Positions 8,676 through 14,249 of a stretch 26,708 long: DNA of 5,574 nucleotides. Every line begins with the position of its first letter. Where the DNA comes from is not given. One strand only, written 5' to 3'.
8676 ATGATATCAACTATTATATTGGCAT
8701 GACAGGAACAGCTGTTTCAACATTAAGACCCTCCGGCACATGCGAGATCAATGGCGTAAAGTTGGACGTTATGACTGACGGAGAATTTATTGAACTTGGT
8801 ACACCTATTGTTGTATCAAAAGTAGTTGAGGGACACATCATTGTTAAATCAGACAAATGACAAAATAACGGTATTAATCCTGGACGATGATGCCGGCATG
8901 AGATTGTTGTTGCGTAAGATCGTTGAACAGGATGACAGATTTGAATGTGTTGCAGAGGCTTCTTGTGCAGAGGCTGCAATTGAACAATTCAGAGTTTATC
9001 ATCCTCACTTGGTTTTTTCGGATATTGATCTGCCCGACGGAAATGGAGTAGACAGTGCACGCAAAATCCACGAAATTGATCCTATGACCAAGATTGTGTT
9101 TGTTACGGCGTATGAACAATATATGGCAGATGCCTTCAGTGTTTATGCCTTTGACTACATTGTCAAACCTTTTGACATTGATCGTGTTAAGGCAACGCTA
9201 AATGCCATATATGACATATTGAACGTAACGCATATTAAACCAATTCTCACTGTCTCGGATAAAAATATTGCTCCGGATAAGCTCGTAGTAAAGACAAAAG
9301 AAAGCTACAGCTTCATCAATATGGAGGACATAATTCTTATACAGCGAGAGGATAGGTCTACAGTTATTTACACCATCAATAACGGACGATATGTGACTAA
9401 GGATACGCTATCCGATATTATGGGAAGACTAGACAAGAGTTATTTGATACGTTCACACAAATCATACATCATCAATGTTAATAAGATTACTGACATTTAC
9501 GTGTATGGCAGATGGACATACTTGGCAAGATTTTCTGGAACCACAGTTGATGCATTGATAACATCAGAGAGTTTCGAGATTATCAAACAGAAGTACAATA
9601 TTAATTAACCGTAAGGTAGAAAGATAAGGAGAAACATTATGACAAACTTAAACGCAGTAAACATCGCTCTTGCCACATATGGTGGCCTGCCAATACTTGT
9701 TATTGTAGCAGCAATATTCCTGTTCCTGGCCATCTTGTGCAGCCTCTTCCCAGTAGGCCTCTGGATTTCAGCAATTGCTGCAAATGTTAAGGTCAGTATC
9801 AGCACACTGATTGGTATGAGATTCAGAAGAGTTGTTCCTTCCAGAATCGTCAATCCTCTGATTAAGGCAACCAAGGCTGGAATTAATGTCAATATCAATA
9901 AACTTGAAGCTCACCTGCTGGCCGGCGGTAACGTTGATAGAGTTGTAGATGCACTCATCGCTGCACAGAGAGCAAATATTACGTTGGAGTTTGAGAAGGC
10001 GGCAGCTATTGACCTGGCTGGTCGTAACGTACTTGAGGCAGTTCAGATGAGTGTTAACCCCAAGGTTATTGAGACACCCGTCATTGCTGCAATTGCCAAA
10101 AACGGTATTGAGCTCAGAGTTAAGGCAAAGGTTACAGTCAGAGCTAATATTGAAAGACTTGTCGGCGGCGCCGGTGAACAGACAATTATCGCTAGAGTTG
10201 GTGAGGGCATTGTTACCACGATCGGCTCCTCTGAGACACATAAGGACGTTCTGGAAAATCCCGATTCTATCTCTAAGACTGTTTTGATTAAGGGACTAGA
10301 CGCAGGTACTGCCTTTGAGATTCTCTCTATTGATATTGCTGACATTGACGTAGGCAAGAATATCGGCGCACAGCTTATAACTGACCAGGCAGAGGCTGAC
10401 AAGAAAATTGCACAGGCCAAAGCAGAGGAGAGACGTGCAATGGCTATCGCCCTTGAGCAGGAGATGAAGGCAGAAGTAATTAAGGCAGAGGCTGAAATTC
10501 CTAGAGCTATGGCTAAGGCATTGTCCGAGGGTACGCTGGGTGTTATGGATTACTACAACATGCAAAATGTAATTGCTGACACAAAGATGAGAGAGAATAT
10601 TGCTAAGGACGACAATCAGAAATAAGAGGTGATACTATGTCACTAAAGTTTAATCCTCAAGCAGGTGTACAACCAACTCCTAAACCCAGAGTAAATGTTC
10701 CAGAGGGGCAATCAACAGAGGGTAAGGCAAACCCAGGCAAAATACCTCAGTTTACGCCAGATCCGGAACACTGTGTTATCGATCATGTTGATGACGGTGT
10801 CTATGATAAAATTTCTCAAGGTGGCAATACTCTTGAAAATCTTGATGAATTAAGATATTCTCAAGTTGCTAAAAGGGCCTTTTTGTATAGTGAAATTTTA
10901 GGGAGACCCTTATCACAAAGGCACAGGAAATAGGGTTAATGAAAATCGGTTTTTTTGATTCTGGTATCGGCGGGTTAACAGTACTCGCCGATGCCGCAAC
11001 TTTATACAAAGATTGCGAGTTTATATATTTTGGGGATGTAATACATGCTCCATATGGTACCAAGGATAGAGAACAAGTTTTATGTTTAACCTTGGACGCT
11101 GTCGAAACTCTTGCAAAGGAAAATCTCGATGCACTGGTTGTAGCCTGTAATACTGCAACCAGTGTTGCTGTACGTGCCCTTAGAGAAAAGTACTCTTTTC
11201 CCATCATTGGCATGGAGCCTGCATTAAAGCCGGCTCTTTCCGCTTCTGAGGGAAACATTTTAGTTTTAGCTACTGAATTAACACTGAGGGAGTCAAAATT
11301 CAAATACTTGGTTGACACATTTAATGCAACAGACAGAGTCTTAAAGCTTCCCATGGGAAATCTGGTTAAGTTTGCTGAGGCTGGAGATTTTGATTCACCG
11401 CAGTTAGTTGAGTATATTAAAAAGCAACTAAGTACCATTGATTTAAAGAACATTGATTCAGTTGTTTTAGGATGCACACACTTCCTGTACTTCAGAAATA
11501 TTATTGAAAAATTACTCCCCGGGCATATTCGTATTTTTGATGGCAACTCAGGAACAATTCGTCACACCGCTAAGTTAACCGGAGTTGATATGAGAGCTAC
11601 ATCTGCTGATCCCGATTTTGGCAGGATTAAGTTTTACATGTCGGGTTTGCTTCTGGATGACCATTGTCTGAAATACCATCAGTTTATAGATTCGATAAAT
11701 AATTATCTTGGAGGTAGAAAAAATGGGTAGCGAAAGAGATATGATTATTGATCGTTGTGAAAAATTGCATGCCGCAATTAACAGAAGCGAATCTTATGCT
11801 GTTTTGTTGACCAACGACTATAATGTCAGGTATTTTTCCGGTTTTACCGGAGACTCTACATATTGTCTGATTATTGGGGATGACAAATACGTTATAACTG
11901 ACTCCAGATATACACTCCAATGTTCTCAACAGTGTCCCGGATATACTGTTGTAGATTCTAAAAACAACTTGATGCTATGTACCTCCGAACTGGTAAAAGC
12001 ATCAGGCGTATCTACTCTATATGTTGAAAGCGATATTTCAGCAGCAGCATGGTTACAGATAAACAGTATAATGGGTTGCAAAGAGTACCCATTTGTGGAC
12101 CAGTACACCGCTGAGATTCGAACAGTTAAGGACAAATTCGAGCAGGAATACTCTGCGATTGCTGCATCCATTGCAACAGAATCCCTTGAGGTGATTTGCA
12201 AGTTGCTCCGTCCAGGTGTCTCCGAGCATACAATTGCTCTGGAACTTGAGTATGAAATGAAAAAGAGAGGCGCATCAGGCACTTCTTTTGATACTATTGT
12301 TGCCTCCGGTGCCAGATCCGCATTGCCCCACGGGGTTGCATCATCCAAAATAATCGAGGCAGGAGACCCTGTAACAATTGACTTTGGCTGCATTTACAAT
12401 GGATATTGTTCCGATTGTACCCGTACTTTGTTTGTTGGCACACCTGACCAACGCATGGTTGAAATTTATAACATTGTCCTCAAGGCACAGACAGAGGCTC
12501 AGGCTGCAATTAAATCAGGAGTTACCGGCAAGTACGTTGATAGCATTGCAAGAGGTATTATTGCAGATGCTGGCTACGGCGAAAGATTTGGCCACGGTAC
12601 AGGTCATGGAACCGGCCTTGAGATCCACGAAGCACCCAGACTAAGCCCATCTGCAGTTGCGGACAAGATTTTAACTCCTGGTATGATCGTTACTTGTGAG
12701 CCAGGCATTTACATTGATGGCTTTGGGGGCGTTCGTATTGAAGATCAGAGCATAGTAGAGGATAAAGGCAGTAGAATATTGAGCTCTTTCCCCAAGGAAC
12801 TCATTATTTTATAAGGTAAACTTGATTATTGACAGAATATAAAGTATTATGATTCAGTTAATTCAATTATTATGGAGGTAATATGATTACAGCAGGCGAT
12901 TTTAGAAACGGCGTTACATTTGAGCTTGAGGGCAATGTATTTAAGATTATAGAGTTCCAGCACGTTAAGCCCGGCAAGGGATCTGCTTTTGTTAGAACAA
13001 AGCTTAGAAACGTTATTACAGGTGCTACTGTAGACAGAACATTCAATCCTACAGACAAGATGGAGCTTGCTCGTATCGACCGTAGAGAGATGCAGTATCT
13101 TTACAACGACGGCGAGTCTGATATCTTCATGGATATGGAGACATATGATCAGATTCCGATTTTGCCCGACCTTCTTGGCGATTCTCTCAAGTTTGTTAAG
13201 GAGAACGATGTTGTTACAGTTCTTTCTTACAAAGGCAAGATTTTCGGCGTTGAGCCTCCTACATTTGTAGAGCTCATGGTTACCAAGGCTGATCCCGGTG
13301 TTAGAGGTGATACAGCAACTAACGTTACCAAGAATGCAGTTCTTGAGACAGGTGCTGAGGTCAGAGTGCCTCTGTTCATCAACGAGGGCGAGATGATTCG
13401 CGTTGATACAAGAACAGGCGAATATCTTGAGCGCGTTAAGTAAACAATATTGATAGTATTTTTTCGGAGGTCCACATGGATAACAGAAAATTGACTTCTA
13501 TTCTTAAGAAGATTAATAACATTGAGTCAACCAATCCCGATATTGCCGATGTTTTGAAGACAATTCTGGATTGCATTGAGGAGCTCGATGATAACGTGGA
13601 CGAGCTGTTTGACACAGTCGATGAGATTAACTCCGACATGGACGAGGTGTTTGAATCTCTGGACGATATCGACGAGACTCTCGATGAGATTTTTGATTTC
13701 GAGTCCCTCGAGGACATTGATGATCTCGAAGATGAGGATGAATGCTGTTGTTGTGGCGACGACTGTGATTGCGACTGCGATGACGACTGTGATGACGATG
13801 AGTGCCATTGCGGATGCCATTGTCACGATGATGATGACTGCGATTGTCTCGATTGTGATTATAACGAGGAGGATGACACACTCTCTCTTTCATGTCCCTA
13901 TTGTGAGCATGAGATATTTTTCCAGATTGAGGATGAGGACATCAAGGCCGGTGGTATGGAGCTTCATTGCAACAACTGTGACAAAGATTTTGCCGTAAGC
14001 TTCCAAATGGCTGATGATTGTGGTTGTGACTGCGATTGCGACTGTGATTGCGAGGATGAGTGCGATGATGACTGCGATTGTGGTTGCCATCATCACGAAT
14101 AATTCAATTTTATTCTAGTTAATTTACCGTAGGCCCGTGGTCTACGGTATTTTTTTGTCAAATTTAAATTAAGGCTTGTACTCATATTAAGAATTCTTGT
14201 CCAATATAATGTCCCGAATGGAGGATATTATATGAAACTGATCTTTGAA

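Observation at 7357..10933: Two-component system physically interleaved with an NfeD-flotillin (FloA) module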

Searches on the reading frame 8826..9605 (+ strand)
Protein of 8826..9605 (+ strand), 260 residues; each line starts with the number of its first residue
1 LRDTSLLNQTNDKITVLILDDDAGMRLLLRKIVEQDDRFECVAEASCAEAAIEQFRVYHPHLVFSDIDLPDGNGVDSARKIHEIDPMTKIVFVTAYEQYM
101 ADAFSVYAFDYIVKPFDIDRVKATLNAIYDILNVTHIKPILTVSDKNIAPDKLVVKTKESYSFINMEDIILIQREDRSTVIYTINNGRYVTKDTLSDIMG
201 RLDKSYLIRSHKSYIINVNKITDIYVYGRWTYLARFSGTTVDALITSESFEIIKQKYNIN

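Call 3: search_protein_families(library=pfam, proteins=[window:8826-9605:+], max_evalue=0.01)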
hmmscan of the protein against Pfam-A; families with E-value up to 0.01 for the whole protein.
window:8826-9605:+ (260 aa): 2 families
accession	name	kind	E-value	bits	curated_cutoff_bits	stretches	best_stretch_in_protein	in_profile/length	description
PF00072.30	Response_reg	-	1.1e-22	80.8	30.2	1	16-125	1-110/111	Response regulator receiver domain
PF04397.21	LytTR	-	3.2e-16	59.8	22.6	1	162-238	4-79/98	LytTr DNA-binding domain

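Call 4: search_protein_families(library=ncbifam, proteins=[window:8826-9605:+], max_evalue=0.01)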
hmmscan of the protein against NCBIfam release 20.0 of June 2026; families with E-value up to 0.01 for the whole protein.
window:8826-9605:+ (260 aa): 76 families (the best 25 are shown)
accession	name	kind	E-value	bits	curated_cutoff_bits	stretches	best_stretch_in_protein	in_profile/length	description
NF010684.1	PRK14084.1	equivalog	1.9e-32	113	375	1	16-234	3-230/254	response regulator transcription factor LytR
NF008677.0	PRK11697.1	equivalog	1.1e-30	106.8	246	1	14-226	2-205/238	two-component system response regulator BtsR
NF041367.1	CheY_Halo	equivalog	4.7e-19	68.9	200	1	16-126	1-111/114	chemotaxis protein CheY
NF008469.0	PRK11361.1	equivalog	1.6e-16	60.1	714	1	15-126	6-117/461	acetoacetate metabolism transcriptional regulator AtoC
TIGR01818.1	ntrC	equivalog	2.3e-15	56.4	558.6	1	16-121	1-106/463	nitrogen regulation protein NR(I)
NF001965.0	PRK00742.1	subfamily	3.5e-15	56.1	293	1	12-120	2-114/357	chemotaxis-specific protein-glutamate methyltransferase CheB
NF008176.1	PRK10923.1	equivalog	7.7e-13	47.8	620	1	15-126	5-116/469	nitrogen regulation protein NR(I)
NF007935.0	PRK10651.1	equivalog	1.3e-12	47.4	250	1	10-121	3-116/216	two-component system response regulator NarL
NF033791.1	ActR_PrrA_rreg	equivalog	2.7e-12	47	250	1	15-129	3-117/173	ActR/PrrA/RegA family redox response regulator transcription factor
NF053854.1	RespRegPhoBBctds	equivalog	2.9e-12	46.4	270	1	16-195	1-180/225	two-component system response regulator PhoB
NF051850.1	RespRegRprY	equivalog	1.3e-11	44.4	370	1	11-130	2-121/234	response regulator transcription factor RprY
NF040689.1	MtrAB_MtrA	equivalog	1.3e-11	44.2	300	1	16-159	1-143/219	MtrAB system response regulator MtrA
NF007689.0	PRK10365.1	equivalog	1.8e-11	43.5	760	1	10-128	2-120/441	sigma-54-dependent response regulator transcription factor ZraR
NF006623.1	PRK09191.1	subfamily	3.7e-11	43.3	240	1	13-125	137-248/258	PhyR family response regulator anti-anti-sigma factor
NF046049.1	quorum_RR_AgrA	equivalog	7.8e-11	42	400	1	64-233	57-222/238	quorum-sensing response regulator AgrA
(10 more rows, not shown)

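Call 61: search_solved_structures(query=window:8841-9605:+, max_evalue=0.001)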
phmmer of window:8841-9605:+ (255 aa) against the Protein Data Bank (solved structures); distinct sequences matched with E-value up to 0.001: 162 (the best 60 are shown).
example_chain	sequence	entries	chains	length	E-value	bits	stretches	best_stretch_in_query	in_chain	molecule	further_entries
6er7_A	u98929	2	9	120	1e-17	67.9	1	10-123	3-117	120aa long hypothetical chemotaxis protein (CheY)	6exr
4iga_A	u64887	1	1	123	1.4e-17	67.5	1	11-123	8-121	Chemotaxis protein CheY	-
1tmy_A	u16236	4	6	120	1.4e-17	67.4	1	11-123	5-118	CHEY PROTEIN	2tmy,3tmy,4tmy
1u0s_Y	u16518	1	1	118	1.6e-17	67.2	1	11-123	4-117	Chemotaxis protein cheY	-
9rhz_C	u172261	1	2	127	1e-16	64.6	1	6-121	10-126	Chemotaxis protein CheY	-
4qyw_A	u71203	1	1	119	2e-16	63.7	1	11-123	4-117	Chemotaxis protein CheY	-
6c40_B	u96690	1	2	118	1.5e-15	60.9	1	11-123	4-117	Chemotaxis protein CheY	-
6m8o_A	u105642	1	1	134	7.2e-15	58.6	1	11-123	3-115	DNA-binding response regulator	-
7od9_B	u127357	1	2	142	7.8e-15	58.5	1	9-127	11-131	Response regulator receiver protein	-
8q52_A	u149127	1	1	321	8.1e-15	58.4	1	10-125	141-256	Leucine-specific-binding protein,Chemotaxis protein CheY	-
6ekg_Y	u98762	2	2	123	3.6e-14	56.3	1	10-123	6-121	Chemotaxis protein CheY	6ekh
9xzo_A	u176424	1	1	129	2.4e-12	50.3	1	11-122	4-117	De novo protein M1X0B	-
3a0r_B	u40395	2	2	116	8.4e-12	48.6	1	11-120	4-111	Response regulator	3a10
3a0u_A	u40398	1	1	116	8.4e-12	48.6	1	11-120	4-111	Response regulator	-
1s8n_A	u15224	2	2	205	9.4e-11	45.1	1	11-153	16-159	putative antiterminator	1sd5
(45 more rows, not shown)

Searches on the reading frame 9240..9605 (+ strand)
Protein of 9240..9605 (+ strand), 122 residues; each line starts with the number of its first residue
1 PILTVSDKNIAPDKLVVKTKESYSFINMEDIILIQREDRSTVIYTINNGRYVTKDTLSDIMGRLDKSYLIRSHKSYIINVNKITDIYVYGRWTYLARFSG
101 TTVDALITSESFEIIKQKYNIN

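Call 81: search_solved_structures(query=window:9240-9605:+, max_evalue=1, show_alignments=1)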
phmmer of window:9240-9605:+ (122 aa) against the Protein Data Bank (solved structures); distinct sequences matched with E-value up to 1: 1.
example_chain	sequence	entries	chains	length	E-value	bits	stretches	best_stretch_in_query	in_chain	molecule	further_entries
3d6w_A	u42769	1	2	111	0.00084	22.8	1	16-98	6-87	Methyl-accepting/DNA response regulator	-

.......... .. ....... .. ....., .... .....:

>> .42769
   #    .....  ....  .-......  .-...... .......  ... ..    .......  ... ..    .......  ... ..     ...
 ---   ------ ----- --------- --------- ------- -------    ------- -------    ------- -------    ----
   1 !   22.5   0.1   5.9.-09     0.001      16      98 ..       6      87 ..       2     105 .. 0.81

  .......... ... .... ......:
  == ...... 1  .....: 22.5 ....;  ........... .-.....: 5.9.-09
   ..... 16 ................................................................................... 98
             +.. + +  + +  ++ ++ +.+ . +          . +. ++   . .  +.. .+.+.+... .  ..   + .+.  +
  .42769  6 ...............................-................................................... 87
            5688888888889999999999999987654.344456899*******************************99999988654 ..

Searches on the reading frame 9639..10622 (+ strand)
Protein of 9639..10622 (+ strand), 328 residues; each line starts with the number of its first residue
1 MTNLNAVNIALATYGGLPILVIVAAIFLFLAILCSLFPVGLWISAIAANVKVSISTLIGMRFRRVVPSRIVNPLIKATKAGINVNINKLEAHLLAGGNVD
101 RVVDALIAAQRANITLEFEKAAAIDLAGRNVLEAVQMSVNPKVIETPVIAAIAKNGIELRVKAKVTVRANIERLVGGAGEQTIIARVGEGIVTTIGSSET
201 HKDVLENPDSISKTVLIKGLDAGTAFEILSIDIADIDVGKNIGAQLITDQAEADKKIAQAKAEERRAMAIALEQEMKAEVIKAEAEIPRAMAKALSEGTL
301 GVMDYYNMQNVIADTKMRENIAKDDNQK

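Call 3: search_protein_families(library=pfam, proteins=[window:9639-10622:+], max_evalue=0.01)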
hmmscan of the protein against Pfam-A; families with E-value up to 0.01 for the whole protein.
window:9639-10622:+ (328 aa): 1 family
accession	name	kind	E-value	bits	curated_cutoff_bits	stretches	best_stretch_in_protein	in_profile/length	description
PF12127.13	FloA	-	1.7e-153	510.7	34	1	20-324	2-313/314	Flotillin-like protein FloA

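Call 4: search_protein_families(library=ncbifam, proteins=[window:9639-10622:+], max_evalue=0.01)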
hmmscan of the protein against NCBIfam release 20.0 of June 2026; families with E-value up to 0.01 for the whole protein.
window:9639-10622:+ (328 aa): 1 family
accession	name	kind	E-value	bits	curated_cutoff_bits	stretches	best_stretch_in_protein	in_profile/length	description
NF010186.0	PRK13665.1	equivalog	1.3e-157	524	393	1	19-327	8-323/328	flotillin-like protein FloA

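Call 12: find_related_loci(query=window:9639-10622:+, collection=genome_contigs, flank=6000)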
Query window:9639-10622:+ (328 aa) in genome_contigs; peptide patterns used: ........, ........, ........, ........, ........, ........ (x = any residue, [..] = any of these).
600 stretches matched a pattern (row limit reached: there are more); 558 encode a relative of the query (tblastn E <= 1e-3); the best 80 are kept; 80 distinct loci.
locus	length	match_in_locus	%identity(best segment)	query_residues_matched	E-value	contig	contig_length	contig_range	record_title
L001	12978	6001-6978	90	1-326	0e+0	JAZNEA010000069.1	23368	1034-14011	MAG: Clostridia bacterium isolate T1900044724_TS20190190.MAGScoT_cleanbin_000004 SGB_1923_k141_96613, whole genome shotg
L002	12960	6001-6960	78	15-327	7e-162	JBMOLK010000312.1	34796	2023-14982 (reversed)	MAG: Bacillota bacterium isolate Betzabe_MAG022 MAG022_312, whole genome shotgun sequence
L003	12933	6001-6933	79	19-322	9e-162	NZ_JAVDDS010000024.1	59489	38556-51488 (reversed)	Herbivorax sp. ANBcel31 24, whole genome shotgun sequence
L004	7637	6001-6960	76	19-328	8e-161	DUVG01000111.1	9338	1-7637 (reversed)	MAG TPA_asm: Clostridium sp. isolate AS08sgBPME_36 131605_AS08, whole genome shotgun sequence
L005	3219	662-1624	75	14-327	4e-168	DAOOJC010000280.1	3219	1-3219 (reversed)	MAG TPA_asm: Acetivibrio sp. isolate AMR_MDS_2763 NODE_23136_length_3219_cov_3.219975, whole genome shotgun sequence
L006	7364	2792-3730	79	17-323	2e-159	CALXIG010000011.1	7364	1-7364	MAG: uncultured Clostridia bacterium isolate E0_DP__bin17 genome assembly, contig: E0_DP__k127_3173699, whole genome sho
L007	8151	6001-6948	77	19-327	7e-159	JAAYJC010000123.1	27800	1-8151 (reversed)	MAG: Clostridiales bacterium isolate AS10tlH2TH_216 166491_AS10, whole genome shotgun sequence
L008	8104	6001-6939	77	20-325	3e-158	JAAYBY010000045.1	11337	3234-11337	MAG: Clostridiaceae bacterium isolate AS06rmzACSIP_365 48838_AS06, whole genome shotgun sequence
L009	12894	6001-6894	82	33-323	5e-158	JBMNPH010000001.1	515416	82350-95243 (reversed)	MAG: Candidatus Merdivicinus sp. isolate SBF912SR2HQ0031 scaffold_11_c1, whole genome shotgun sequence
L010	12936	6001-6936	78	19-323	2e-157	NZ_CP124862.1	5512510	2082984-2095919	Petroclostridium sp. X23 chromosome, complete genome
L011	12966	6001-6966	75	9-326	4e-157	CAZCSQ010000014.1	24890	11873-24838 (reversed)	MAG TPA_asm: uncultured Erysipelotrichaceae bacterium isolate SRP192927_co2_512 genome assembly, contig: NODE_2820_lengt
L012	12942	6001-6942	75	17-323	4e-157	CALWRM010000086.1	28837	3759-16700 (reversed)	MAG: uncultured Clostridia bacterium isolate E07__bin78 genome assembly, contig: E07__k127_61117, whole genome shotgun s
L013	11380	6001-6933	77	19-322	8e-157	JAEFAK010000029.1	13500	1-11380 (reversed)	MAG: Oscillospiraceae bacterium isolate Tb.RUG.492 NODE_20369_length_13500_cov_0.878935, whole genome shotgun sequence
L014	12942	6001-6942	76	17-323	2e-156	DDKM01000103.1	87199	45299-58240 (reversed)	MAG TPA_asm: Firmicutes bacterium UBA2598 UBA2598_contig_163, whole genome shotgun sequence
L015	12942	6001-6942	76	16-323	5e-156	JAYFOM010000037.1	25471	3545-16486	MAG: Erysipelotrichaceae bacterium isolate 7C_38 c_7C_000000028435, whole genome shotgun sequence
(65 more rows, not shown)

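Call 63: search_solved_structures(query=window:9639-10622:+, max_evalue=0.001)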
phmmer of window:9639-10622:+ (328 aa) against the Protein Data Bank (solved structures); distinct sequences matched with E-value up to 0.001: 0.

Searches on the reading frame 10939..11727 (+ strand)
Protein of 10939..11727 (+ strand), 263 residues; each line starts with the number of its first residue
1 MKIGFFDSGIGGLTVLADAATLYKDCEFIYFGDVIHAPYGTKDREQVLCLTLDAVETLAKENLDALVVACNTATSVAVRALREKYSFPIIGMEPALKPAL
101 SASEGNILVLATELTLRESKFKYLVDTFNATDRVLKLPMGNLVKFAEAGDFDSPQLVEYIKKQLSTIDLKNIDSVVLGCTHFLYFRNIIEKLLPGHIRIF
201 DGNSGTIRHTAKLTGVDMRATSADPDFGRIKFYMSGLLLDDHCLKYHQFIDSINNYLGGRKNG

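Call 3: search_protein_families(library=pfam, proteins=[window:10939-11727:+], max_evalue=0.01)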
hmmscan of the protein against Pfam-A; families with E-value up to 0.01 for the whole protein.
window:10939-11727:+ (263 aa): 1 family
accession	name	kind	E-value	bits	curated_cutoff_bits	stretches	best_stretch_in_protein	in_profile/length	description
PF01177.27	Asp_Glu_race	-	6.8e-16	59.1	31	1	42-207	47-208/211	Asp/Glu/Hydantoin racemase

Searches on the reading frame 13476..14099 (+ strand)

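Call 74: search_protein_families(library=pfam, proteins=[window:13476-14099:+], max_evalue=0.0001)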
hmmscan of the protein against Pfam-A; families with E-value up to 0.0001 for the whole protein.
window:13476-14099:+ (208 aa): 1 family
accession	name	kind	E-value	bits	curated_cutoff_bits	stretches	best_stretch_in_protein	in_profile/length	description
PF05531.17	NPV_P10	-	2.3e-05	25.3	29.8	1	25-83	4-63/75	Nucleopolyhedrovirus P10 protein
